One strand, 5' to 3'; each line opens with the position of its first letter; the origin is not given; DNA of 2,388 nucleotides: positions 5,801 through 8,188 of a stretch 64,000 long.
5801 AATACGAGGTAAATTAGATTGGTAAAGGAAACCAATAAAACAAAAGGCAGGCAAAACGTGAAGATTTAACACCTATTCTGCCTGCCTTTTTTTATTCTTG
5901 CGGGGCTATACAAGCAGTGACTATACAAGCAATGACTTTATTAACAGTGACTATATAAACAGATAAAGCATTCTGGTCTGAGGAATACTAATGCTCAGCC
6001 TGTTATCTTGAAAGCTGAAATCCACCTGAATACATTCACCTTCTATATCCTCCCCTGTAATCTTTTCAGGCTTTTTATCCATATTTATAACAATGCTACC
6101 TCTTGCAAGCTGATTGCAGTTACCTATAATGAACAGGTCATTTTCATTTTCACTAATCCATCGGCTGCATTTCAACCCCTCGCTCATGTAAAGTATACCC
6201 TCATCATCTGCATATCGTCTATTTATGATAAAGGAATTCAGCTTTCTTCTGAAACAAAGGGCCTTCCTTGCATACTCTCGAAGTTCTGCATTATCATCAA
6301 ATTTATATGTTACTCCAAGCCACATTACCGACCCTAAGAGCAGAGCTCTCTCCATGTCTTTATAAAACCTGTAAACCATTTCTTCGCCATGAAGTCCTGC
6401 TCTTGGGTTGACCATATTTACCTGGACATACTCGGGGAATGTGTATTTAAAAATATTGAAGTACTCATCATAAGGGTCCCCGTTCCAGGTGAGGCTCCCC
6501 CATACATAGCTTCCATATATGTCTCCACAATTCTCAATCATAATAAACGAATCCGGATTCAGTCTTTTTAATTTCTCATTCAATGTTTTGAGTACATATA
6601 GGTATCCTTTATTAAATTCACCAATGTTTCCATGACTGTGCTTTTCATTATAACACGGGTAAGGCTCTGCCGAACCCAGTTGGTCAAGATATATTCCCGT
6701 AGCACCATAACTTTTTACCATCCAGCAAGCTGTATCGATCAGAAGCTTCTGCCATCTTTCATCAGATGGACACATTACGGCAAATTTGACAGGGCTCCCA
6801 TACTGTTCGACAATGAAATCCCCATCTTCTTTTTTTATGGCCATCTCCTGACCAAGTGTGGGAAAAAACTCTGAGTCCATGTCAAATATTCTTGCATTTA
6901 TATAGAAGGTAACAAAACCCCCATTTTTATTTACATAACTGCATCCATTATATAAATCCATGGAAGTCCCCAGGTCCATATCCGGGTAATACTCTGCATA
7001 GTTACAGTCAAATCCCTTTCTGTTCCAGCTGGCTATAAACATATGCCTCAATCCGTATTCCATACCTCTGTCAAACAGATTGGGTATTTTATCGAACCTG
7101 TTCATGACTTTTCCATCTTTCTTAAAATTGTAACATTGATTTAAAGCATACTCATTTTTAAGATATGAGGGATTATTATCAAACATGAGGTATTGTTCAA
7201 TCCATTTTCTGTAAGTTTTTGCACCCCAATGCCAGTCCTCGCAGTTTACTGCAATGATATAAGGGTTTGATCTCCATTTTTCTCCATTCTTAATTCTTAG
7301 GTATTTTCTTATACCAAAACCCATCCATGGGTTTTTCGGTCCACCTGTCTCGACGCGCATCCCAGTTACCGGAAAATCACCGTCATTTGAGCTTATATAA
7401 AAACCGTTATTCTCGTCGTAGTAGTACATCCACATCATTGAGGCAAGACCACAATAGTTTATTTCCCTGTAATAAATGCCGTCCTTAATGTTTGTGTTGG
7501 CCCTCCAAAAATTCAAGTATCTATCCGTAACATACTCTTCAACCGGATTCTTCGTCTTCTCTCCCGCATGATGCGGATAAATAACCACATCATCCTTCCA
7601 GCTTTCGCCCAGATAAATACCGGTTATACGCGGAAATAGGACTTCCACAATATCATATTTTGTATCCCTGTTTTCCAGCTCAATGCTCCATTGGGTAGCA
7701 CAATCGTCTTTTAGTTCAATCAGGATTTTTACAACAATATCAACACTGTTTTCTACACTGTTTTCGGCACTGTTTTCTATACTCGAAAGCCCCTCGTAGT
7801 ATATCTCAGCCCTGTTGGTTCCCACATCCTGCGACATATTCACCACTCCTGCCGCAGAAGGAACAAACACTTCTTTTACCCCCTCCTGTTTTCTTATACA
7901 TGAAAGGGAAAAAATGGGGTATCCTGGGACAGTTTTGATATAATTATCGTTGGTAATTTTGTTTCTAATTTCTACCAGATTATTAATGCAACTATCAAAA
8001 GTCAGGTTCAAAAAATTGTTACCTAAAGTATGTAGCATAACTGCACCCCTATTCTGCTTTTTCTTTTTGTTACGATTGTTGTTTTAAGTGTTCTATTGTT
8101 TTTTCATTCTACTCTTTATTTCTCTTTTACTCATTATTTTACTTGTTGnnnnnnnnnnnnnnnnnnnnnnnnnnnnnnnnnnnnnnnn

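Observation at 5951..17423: GntR(HutC)-controlled sugar locus with duplicated BadF-kinase/SIS modules, an MBL hydrolase and a 695-aa glycosidase-like protein of unrecognised family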

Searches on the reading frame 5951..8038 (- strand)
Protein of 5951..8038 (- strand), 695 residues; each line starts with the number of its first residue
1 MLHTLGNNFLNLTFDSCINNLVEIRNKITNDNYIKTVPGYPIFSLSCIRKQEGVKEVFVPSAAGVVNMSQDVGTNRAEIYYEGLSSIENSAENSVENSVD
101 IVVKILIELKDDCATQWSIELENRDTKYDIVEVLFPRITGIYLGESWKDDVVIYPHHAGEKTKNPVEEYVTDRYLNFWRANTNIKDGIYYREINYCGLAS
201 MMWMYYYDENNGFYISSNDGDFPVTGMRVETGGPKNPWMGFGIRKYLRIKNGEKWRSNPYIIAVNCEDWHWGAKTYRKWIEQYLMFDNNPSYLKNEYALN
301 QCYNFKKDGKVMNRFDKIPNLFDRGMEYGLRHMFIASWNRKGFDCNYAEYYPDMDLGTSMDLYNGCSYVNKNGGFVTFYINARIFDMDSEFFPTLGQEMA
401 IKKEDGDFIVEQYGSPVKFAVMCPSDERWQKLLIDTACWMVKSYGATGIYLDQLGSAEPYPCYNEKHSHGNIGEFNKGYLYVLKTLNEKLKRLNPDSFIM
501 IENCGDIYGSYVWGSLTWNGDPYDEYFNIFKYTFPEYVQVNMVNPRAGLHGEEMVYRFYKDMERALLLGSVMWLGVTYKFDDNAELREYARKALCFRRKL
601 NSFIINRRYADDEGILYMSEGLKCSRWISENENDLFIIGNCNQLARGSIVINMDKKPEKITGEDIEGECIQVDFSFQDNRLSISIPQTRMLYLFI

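Call 3: search_protein_families(library=pfam, proteins=[window:5951-8038:-], max_evalue=0.01)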
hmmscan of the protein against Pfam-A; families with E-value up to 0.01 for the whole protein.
window:5951-8038:- (695 aa): 1 family
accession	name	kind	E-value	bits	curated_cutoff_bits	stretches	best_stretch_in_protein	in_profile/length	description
PF19773.5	DUF6259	-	2e-30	106.4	28.7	1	261-519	8-267/300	Domain of unknown function (DUF6259)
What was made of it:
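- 5951..8038 (-): DUF6259 protein (695 aa), cytoplasmic, with an alpha-glycosidase-like three-domain fold. Candidate catalytic pair D452/E502. Pfam PF19773 (call 3).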

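Call 4: search_protein_families(library=ncbifam, proteins=[window:5951-8038:-], max_evalue=0.01)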
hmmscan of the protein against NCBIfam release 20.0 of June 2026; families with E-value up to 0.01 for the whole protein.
window:5951-8038:- (695 aa): 0 families

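Call 7: search_solved_structures(query=window:5951-8038:-, max_evalue=1)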
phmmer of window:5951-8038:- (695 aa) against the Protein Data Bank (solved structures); distinct sequences matched with E-value up to 1: 1.
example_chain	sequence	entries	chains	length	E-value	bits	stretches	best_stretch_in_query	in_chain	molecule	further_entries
7ef6_A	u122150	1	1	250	0.91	10.6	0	380-416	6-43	Xanthosine monophosphate phosphatase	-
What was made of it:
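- On GH36/GH129/GH101-type alpha-glycosidases: No PDB sequence hit better than E 0.9 (call 7).
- Tried and rejected: A PDB sequence search with the 695-aa protein gave no meaningful hit (call 7).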

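Call 20: find_homologous_proteins(query=window:5951-8038:-, max_evalue=0.00001)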
Query window:5951-8038:- (695 aa): 264 proteins with E <= 0.00001 among 4332 candidates; the best 120 are listed.
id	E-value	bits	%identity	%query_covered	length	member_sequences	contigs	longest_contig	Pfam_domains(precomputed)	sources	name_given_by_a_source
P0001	0.0e+0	1654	100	100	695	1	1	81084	PF19773.6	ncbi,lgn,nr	ncbi:MAG: hypothetical protein HPY74_00655 [Firmicutes bacterium]|nr:hypothetical protein [Bacillota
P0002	0.0e+0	1329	80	100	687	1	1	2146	PF19773.6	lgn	-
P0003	0.0e+0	1295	78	100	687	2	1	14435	PF19773.6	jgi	-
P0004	0.0e+0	1109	66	100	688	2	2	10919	PF19773.6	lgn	-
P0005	0.0e+0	1071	65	100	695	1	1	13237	PF19773.6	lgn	-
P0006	0.0e+0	1042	63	100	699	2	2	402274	PF19773.6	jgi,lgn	-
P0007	0.0e+0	1015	61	100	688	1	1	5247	PF19773.6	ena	-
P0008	1.2e-297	1007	62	100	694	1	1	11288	PF19773.6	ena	-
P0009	4.9e-297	1005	61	100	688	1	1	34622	PF19773.6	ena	-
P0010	2.7e-281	953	60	100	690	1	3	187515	PF19773.6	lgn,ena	-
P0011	4.5e-281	952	59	100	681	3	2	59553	PF19773.6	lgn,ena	-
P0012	8.9e-279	945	57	100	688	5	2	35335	PF19773.6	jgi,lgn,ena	jgi:hypothetical protein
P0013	1.0e-275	935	57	100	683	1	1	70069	PF19773.6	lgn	-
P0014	1.2e-255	868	54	100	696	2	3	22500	PF19773.6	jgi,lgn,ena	-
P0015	2.2e-253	861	52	100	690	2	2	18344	PF19773.6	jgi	-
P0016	3.8e-249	847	53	100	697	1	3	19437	PF19773.6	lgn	-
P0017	4.5e-244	830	53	100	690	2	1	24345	PF19773.6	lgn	-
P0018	7.3e-243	826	52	100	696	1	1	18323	PF19773.6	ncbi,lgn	ncbi:MAG: DUF6259 domain-containing protein [Chloroflexota bacterium]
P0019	1.3e-240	819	51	100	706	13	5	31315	PF19773.6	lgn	-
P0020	2.3e-239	814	52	100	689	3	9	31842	PF19773.6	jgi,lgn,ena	jgi:hypothetical protein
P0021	6.9e-239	813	52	100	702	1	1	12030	PF19773.6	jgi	-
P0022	1.4e-238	812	51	100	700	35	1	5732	PF19773.6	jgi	jgi:hypothetical protein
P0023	2.7e-238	811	50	100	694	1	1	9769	PF19773.6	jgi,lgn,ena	-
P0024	2.1e-237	808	50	100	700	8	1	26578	PF19773.6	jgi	jgi:hypothetical protein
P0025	1.0e-236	806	52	100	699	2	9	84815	PF19773.6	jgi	jgi:hypothetical protein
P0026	3.0e-236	804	52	100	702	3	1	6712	PF19773.6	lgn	-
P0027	1.6e-235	802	53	93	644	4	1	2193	PF19773.6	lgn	-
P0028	2.9e-234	798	52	100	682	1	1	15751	PF19773.6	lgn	-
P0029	1.6e-233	795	52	92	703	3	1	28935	PF19773.6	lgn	-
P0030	4.5e-232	790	50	99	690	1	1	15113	PF19773.6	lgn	-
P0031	1.4e-231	789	50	100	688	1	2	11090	PF19773.6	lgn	-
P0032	1.4e-230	785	51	100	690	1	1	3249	PF19773.6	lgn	-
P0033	4.8e-230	784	48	100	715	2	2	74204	PF19773.6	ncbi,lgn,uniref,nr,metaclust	ncbi:hypothetical protein SAMN02799630_05556 [Paenibacillus sp. UNCCL117]|uniref:DUF6259 domain-cont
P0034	6.2e-230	783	52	94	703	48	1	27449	PF19773.6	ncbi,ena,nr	ncbi:MAG TPA: DUF6259 domain-containing protein [Bacillota bacterium]|nr:DUF6259 domain-containing p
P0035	6.7e-229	780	47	100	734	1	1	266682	PF19773.6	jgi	jgi:hypothetical protein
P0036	8.0e-229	780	51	99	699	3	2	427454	PF19773.6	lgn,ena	-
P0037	2.7e-228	778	49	100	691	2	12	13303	PF19773.6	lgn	-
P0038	3.4e-228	777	50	100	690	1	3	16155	PF19773.6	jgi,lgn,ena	-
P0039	4.4e-228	777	48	99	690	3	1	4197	PF19773.6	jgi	-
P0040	6.9e-228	776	50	94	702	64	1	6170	PF19773.6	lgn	-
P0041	8.9e-228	776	52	92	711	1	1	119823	PF19773.6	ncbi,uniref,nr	ncbi:DUF6259 domain-containing protein [Paenibacillus koleovorans]|uniref:DUF6259 domain-containing 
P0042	9.0e-228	776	51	94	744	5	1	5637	PF19773.6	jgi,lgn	jgi:hypothetical protein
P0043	1.0e-227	776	51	99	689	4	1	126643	PF19773.6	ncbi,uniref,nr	ncbi:DUF6259 domain-containing protein [Vallitalea maricola]|uniref:Uncharacterized protein n=1 Tax=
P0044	1.3e-227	776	48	99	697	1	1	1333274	PF19773.6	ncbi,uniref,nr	ncbi:DUF6259 domain-containing protein [Paenibacillus nasutitermitis]|uniref:DUF6259 domain-containi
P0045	3.3e-227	774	52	90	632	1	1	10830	PF19773.6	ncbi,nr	ncbi:MAG: hypothetical protein K0R67_1249, partial [Paenibacillus sp.]|nr:hypothetical protein [Paen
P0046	1.1e-226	772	50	94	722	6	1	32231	PF19773.6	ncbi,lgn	-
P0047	1.8e-226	772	51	100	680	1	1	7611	PF19773.6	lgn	-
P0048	1.6e-225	769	48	99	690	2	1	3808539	PF19773.6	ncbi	ncbi:MAG: DUF6259 domain-containing protein [Cellulosilyticaceae bacterium]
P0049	4.8e-225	767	53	92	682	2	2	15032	PF19773.6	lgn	-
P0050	7.4e-225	766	50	100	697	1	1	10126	PF19773.6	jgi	jgi:hypothetical protein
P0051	3.5e-223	761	47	100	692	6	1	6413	PF19773.6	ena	-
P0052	4.9e-223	760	49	100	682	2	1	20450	PF19773.6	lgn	-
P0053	8.1e-223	760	50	94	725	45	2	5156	PF19773.6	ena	-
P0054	8.8e-223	760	46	100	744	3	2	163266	PF19773.6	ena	-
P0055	1.3e-222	759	48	100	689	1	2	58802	PF19773.6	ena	-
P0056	1.3e-222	759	49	94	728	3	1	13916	PF19773.6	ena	-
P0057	1.4e-222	759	47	100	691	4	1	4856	PF19773.6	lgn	-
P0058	1.8e-222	759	49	99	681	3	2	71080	PF19773.6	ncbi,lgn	ncbi:MAG: DUF6259 domain-containing protein [Angelakisella sp.]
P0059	5.2e-222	757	50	100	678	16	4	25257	PF19773.6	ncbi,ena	-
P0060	1.3e-221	756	48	100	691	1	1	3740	PF19773.6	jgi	jgi:hypothetical protein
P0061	4.2e-221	754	48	99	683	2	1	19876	PF19773.6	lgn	-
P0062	1.1e-220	753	47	100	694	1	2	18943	PF19773.6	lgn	-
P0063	3.3e-219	748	47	99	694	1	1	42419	PF19773.6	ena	-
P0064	2.2e-218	745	50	100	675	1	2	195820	PF19773.6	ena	-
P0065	9.3e-218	743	48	100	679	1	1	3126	PF19773.6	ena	-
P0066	1.2e-217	743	47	100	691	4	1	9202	PF19773.6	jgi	jgi:hypothetical protein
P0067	1.3e-217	742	48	100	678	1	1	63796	PF19773.6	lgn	-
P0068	3.4e-217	741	47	96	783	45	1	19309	PF19773.6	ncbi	-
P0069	8.1e-216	737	46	100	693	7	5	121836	PF19773.6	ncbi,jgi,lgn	-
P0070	2.7e-215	735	48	100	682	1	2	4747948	PF19773.6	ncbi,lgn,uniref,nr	ncbi:DUF6259 domain-containing protein [Clostridium swellfunianum]|uniref:DUF6259 domain-containing 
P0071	3.2e-214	731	47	99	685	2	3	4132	PF19773.6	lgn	-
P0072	3.3e-213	728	47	99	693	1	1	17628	PF19773.6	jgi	jgi:hypothetical protein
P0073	2.7e-212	725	49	91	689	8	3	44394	PF19773.6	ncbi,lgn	-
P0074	5.5e-211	721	45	100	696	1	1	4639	PF19773.6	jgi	jgi:hypothetical protein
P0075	8.7e-211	720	45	100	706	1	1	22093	PF19773.6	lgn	-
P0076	1.6e-210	719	47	95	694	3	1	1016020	PF19773.6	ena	-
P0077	6.6e-209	714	47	94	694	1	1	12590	PF19773.6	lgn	-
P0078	4.1e-208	711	44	99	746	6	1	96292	PF19773.6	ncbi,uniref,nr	ncbi:hypothetical protein B1748_28760 [Paenibacillus sp. MY03]|uniref:DUF6259 domain-containing prot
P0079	8.2e-208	710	49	99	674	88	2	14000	PF19773.6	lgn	-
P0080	5.3e-207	707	49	92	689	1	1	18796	PF19773.6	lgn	-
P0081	1.2e-206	706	48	98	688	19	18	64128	PF19773.6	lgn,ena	-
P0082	2.0e-206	705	45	100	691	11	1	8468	PF19773.6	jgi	jgi:hypothetical protein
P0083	3.0e-206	705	49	98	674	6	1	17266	PF19773.6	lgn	-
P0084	3.8e-206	705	48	98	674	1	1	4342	PF19773.6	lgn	-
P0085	1.0e-205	703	48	98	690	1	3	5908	PF19773.6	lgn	-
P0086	1.4e-204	699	48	90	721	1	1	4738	PF19773.6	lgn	-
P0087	1.5e-203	696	49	92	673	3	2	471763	PF19773.6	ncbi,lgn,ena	-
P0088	2.1e-203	695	49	89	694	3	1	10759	PF19773.6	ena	-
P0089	1.8e-202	692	48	100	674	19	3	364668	PF19773.6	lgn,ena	-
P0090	3.8e-201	688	44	100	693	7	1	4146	PF19773.6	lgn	-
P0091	6.0e-201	687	42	100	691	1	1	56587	PF19773.6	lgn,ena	-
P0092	8.0e-201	687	48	95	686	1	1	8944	PF19773.6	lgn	-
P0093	1.5e-200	686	45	99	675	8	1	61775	PF19773.6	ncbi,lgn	-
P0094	1.6e-200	686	47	95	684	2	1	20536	PF19773.6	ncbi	-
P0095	6.0e-200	684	49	92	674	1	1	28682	PF19773.6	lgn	-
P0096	2.1e-199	682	46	98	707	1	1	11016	PF19773.6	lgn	-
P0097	2.2e-199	682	48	96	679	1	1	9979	PF19773.6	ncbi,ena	-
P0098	3.7e-199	681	49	92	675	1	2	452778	PF19773.6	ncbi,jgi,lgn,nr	ncbi:MAG TPA: hypothetical protein GXX75_24710 [Clostridiales bacterium]|nr:hypothetical protein [Cl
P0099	1.9e-198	679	44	100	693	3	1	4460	PF19773.6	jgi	-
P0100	2.2e-198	679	45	100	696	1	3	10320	PF19773.6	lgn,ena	-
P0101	5.5e-198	678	46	99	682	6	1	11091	PF19773.6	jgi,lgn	-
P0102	5.5e-198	678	47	98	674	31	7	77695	PF19773.6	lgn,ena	-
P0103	8.7e-198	677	47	97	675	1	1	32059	PF19773.6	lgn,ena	-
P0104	1.8e-197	676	47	95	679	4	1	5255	PF19773.6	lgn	-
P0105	2.5e-196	672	47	95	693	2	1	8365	PF19773.6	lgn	-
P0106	2.8e-196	672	45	98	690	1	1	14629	PF19773.6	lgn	-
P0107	4.8e-195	668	47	95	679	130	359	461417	PF19773.6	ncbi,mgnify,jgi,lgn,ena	mgnify:FL=1|jgi:hypothetical protein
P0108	5.6e-195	668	46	98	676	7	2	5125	PF19773.6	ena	-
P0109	3.2e-194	665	46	99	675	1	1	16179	PF19773.6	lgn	-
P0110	3.9e-194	665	46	98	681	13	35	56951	PF19773.6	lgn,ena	-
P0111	5.2e-194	664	46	99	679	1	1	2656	PF19773.6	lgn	-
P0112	1.4e-193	663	44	99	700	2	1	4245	PF19773.6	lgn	-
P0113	7.3e-193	661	46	99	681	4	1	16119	PF19773.6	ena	-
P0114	8.4e-192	657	46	99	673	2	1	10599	PF19773.6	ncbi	-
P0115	1.8e-191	656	47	99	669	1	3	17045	PF19773.6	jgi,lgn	jgi:hypothetical protein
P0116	3.7e-191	655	46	93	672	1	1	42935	PF19773.6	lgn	-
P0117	1.3e-190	653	47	93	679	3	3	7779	PF19773.6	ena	-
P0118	2.6e-190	652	48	91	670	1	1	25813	PF19773.6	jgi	-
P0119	3.1e-190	652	47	98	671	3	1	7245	PF19773.6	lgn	-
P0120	3.6e-190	652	46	95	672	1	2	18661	PF19773.6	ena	-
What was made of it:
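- On Pfam DUF6259 (PF19773): All 120 listed homologues carry PF19773 (call 20).
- On NagS GlcNAc-6-P dehydratase: A Bacillota metagenome-assembled genome (call 20).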

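Call 23: find_encoding_contigs(protein=P0006, flank=10000, max_places=2)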
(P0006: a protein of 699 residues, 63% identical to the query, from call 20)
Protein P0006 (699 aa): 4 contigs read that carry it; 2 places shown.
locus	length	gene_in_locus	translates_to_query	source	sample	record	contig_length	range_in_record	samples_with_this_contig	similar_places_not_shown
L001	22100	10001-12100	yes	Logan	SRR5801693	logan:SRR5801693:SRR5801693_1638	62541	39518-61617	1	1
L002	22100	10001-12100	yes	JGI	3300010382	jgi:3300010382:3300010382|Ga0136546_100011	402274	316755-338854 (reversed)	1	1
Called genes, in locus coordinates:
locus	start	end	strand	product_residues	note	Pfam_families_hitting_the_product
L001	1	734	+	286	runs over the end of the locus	PF00005:ABC_tran, PF13401:AAA_22 (faint), PF02463:SMC_N (weak)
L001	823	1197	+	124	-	PF01042:Ribonuc_L-PSP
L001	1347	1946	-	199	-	PF05175:MTS, PF10294:Methyltransf_16 (faint), PF06325:PrmA (weak), PF13847:Methyltransf_31 (weak), PF13649:Methyltransf_25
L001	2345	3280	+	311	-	PF00528:BPD_transp_1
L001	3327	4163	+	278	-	PF00528:BPD_transp_1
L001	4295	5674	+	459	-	PF01547:SBP_bac_1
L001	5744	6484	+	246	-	PF13580:SIS_2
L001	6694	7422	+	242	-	PF00392:GntR, PF07702:UTRA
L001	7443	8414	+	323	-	PF01869:BcrAD_BadFG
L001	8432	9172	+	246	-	PF13580:SIS_2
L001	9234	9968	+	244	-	PF23023:Anti-Pycsar_Apyc1, PF00753:Lactamase_B, PF12706:Lactamase_B_2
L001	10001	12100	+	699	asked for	PF19773:DUF6259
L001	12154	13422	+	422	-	PF18082:NAT_N, PF18164:GNAT_C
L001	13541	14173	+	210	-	PF00657:Lipase_GDSL, PF13472:Lipase_GDSL_2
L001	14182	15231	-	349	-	PF04909:Amidohydro_2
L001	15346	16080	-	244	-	PF02743:dCache_1 (weak), PF00165:HTH_AraC, PF12833:HTH_18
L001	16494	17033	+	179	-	PF00528:BPD_transp_1 (weak)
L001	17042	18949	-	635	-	PF00165:HTH_AraC (weak), PF12833:HTH_18, PF00165:HTH_AraC (weak)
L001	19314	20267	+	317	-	PF00528:BPD_transp_1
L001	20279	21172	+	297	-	PF00528:BPD_transp_1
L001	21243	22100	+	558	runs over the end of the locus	-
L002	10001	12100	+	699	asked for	PF19773:DUF6259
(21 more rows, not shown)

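Call 24: find_encoding_contigs(protein=P0044, flank=10000, max_places=2)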
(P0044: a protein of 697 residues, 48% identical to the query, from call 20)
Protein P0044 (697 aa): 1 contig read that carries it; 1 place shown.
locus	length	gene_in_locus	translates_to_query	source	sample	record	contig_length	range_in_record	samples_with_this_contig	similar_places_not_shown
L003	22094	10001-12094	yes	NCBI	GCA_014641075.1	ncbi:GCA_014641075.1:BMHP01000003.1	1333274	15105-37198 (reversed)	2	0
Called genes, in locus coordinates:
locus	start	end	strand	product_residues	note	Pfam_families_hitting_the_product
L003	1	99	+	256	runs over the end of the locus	PF03466:LysR_substrate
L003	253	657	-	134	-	PF19728:DUF6220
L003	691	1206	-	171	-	PF10027:DUF2269 (weak)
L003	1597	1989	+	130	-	-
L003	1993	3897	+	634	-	PF00912:Transgly, PF00905:Transpeptidase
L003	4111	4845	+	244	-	PF00392:GntR, PF07702:UTRA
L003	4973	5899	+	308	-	PF00528:BPD_transp_1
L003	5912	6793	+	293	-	PF00528:BPD_transp_1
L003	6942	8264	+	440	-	PF01547:SBP_bac_1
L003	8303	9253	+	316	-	PF01869:BcrAD_BadFG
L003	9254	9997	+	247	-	PF13580:SIS_2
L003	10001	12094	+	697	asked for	PF19773:DUF6259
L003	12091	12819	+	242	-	PF23023:Anti-Pycsar_Apyc1, PF00753:Lactamase_B, PF12706:Lactamase_B_2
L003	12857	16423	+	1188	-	PF14741:GH114_assoc (faint), PF00149:Metallophos, PF13360:PQQ_2, PF01011:PQQ (faint), PF13570:Beta-prop_ACSF4, PF13360:PQQ_2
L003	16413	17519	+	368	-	PF13795:HupE_UreJ_2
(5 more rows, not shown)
